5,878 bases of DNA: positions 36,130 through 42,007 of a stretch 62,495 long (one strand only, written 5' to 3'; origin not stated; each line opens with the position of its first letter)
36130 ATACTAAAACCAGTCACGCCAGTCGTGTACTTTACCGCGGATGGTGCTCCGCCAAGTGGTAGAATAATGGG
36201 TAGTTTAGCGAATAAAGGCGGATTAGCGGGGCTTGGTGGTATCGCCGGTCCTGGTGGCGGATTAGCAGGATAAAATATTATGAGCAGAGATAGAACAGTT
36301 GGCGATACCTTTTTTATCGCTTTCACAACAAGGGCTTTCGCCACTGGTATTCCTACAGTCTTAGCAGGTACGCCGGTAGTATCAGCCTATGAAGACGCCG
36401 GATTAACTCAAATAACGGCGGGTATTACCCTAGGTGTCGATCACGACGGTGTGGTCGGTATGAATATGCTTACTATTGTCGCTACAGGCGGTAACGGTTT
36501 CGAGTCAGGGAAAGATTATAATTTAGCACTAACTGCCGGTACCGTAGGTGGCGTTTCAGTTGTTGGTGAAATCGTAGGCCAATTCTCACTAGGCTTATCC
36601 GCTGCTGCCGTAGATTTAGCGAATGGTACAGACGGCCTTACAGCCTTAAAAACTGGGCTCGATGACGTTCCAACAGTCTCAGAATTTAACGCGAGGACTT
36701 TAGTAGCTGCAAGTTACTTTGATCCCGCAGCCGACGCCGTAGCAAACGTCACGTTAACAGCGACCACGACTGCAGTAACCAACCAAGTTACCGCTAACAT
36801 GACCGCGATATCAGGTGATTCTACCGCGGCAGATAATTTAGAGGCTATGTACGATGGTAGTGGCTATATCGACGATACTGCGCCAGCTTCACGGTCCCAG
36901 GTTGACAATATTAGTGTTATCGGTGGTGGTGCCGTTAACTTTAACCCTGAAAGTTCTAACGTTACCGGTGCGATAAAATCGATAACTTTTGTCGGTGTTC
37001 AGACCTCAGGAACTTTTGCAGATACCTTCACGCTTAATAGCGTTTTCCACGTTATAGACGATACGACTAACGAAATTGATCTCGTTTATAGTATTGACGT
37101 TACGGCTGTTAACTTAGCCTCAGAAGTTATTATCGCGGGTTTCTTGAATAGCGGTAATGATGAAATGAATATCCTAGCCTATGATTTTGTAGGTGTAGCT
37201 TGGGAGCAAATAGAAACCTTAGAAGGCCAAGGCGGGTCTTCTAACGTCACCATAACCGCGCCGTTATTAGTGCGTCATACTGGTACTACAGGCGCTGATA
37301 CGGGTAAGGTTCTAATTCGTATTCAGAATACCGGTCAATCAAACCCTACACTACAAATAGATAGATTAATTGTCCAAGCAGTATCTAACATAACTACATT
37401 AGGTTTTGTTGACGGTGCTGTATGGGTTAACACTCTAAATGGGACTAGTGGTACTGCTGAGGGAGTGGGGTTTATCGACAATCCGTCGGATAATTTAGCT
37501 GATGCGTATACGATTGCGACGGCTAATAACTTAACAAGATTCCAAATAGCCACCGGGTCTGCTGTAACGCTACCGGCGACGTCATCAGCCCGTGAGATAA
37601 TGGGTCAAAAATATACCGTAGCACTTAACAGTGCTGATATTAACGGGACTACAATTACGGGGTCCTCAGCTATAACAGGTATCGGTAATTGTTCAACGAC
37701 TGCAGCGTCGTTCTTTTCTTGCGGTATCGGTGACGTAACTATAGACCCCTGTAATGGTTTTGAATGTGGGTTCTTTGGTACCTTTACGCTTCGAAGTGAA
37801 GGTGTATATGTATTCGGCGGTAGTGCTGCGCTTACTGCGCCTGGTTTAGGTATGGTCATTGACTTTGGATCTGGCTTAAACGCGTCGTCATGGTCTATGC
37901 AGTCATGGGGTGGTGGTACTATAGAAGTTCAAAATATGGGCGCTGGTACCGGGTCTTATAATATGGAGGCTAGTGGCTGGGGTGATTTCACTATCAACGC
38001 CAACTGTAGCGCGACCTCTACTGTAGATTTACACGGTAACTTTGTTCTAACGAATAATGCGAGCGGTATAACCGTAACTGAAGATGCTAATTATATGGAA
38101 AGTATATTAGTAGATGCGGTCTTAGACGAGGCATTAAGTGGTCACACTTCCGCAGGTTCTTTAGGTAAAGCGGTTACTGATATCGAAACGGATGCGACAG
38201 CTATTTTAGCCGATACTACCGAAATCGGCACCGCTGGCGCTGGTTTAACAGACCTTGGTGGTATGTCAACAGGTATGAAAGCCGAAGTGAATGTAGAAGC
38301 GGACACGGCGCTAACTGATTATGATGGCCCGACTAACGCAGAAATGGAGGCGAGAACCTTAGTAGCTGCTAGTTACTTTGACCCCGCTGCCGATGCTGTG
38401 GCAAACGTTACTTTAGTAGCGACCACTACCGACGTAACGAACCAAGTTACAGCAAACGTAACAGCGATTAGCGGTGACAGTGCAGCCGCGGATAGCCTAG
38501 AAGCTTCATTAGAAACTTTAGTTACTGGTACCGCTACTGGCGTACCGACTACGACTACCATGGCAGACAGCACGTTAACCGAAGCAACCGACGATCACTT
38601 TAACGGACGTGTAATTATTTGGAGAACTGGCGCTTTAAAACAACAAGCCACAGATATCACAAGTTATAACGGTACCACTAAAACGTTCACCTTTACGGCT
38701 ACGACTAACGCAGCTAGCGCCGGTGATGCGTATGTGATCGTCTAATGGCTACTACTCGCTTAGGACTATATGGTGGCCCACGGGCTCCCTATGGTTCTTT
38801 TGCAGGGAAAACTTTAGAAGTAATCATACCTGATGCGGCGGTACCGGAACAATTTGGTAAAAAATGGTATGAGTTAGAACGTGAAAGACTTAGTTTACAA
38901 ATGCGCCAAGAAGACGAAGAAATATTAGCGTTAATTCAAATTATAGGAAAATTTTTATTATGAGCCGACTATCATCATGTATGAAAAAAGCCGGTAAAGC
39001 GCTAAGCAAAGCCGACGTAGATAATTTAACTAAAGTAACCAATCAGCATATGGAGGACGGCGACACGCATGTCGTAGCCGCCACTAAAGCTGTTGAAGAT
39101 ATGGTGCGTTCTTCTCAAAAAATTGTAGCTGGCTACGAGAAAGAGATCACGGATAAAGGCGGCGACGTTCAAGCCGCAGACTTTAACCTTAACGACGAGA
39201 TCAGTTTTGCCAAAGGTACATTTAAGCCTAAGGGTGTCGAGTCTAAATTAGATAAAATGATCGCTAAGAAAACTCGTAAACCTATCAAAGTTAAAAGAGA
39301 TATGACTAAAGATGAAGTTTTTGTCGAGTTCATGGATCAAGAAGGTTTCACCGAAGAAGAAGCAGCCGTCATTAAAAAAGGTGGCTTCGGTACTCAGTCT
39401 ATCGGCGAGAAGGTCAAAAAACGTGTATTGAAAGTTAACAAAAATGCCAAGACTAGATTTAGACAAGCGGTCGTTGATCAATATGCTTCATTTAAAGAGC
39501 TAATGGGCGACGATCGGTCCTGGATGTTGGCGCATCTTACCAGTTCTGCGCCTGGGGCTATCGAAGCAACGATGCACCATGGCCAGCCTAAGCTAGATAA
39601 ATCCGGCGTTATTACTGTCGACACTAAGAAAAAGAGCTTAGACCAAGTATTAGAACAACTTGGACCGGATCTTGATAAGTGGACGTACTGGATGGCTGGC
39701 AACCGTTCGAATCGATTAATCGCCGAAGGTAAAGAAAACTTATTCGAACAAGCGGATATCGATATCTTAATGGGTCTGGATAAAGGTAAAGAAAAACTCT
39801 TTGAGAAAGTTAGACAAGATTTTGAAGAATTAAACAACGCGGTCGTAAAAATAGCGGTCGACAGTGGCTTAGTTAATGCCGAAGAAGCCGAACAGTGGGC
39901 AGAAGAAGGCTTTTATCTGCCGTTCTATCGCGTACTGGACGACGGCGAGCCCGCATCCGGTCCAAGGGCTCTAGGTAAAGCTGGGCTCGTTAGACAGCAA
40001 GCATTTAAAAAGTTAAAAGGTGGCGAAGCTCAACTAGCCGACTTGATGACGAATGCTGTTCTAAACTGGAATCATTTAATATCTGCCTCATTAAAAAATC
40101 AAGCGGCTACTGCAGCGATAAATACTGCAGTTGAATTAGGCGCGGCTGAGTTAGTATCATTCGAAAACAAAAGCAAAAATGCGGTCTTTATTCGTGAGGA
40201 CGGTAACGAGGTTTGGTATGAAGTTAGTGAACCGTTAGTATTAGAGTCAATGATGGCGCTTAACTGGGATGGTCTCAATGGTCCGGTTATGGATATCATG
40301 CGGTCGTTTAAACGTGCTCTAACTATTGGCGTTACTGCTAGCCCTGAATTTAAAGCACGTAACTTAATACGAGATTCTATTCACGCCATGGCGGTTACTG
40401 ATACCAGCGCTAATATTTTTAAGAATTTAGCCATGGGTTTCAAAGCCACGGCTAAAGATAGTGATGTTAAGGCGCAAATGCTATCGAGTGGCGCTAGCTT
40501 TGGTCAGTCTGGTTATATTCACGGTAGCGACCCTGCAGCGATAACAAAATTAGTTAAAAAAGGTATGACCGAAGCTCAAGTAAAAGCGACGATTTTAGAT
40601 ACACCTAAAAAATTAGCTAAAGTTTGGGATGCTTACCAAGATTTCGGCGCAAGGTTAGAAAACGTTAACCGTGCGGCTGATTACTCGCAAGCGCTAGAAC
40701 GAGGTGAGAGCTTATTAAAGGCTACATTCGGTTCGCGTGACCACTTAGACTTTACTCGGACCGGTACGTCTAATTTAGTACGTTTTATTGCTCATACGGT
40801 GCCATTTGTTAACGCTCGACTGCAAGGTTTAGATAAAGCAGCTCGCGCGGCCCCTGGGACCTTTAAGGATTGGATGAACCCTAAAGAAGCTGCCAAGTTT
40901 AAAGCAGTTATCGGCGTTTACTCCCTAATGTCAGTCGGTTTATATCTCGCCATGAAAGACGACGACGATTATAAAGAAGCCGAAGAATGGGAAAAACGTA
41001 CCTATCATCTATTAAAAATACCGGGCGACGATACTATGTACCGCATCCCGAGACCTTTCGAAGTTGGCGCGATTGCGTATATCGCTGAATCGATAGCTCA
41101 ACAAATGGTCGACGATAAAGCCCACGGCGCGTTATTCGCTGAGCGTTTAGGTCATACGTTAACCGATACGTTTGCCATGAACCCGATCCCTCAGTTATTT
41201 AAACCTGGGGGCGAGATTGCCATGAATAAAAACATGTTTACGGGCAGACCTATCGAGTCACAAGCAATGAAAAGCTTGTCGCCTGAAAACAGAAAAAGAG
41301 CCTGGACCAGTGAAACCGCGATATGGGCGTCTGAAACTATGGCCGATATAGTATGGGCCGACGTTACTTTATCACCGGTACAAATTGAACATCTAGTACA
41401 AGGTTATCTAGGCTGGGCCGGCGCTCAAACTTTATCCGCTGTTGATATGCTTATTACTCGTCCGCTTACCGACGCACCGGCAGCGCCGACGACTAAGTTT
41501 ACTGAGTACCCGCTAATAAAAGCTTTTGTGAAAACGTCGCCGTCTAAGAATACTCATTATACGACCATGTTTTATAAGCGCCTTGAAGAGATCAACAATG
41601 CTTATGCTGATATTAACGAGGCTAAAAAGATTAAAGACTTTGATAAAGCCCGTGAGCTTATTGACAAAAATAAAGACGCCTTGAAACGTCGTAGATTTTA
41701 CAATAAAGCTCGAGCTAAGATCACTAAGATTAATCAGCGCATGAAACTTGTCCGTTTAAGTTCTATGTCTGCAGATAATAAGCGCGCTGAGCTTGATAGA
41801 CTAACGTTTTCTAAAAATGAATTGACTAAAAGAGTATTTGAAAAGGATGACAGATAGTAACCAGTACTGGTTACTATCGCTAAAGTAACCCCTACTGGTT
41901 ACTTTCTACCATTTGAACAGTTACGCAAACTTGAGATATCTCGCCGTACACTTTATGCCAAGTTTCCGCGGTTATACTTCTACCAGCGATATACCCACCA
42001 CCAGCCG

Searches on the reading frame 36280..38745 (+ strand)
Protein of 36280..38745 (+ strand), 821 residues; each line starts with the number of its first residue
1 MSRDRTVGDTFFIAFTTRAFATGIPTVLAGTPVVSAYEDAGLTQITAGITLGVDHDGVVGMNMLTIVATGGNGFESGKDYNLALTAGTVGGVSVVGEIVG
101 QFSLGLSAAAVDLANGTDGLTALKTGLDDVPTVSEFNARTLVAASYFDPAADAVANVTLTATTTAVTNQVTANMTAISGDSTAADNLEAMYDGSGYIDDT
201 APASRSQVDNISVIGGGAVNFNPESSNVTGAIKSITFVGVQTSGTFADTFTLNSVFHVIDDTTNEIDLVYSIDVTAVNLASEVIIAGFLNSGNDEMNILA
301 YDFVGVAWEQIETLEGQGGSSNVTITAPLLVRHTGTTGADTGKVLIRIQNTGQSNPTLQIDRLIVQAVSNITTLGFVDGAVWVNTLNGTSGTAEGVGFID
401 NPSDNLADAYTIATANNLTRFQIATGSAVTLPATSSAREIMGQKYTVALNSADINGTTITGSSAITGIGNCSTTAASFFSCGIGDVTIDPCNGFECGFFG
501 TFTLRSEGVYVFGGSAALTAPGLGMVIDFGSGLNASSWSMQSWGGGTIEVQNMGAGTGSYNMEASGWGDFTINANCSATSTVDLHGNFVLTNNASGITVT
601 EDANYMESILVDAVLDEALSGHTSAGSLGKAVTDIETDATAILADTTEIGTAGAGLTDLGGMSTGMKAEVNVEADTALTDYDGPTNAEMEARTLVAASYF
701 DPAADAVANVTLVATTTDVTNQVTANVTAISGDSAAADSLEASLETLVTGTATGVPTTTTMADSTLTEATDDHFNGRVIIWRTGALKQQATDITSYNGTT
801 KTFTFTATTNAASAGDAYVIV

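Call 11: search_protein_families(library=pfam, proteins=[window:36280-38745:+], max_evalue=0.001)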
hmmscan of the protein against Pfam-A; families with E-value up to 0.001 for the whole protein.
window:36280-38745:+ (821 aa): 0 families

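Call 24: search_protein_families(library=phrogs, proteins=[window:36280-38745:+], max_evalue=0.001)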
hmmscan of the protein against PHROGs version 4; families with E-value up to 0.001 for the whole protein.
window:36280-38745:+ (821 aa): 0 families

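Call 26: search_solved_structures(query=window:36280-38745:+, max_evalue=1)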
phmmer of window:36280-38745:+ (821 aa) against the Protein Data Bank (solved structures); distinct sequences matched with E-value up to 1: 1.
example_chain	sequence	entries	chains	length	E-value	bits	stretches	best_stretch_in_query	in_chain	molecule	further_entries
6jcn_A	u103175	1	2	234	0.22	13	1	625-763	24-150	Dehydrodolichyl diphosphate synthase complex subunit NUS1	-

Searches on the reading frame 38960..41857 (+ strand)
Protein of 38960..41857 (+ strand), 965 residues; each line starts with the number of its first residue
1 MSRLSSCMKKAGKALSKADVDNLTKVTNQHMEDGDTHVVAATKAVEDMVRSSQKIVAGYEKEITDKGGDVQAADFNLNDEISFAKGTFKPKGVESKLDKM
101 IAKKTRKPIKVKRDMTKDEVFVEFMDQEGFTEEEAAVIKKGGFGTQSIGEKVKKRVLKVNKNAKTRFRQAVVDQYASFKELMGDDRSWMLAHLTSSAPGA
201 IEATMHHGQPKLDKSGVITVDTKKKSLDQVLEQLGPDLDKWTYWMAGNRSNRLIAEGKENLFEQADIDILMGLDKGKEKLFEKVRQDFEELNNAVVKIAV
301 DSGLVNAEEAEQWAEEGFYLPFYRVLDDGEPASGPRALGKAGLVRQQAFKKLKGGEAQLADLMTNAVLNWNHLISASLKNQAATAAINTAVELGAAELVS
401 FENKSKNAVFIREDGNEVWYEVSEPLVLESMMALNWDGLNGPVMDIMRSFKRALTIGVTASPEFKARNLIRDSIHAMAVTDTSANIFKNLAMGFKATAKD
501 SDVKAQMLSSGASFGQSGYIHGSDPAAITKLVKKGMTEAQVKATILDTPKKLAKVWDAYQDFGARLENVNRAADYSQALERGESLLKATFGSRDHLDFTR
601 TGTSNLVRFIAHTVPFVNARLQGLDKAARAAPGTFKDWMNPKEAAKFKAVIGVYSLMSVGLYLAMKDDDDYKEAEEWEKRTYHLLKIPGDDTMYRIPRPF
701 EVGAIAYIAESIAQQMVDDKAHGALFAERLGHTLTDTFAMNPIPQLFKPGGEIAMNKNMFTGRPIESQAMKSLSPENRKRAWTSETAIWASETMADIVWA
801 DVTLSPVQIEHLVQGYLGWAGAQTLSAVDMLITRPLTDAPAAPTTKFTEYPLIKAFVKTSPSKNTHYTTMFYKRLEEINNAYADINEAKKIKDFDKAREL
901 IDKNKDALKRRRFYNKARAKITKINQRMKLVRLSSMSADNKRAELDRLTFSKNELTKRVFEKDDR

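Call 11: search_protein_families(library=pfam, proteins=[window:38960-41857:+], max_evalue=0.001)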
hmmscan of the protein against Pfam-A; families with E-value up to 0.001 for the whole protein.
window:38960-41857:+ (965 aa): 1 family
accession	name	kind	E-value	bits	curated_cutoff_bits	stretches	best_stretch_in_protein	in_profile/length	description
PF18857.6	LPD38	-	9.4e-37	127.4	27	1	668-852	1-188/189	Large polyvalent protein associated domain 38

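Call 24: search_protein_families(library=phrogs, proteins=[window:38960-41857:+], max_evalue=0.001)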
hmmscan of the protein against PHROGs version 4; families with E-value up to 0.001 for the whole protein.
window:38960-41857:+ (965 aa): 3 families
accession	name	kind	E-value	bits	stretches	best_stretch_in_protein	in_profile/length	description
phrog_18222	-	unknown function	1.2e-146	491.5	1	143-959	1309-2113/2118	-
phrog_9854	-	unknown function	7.7e-51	173.9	1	278-958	954-1629/1636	-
phrog_15406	-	other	1.3e-15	56.6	1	189-598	2319-2634/2789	DNA methyltransferase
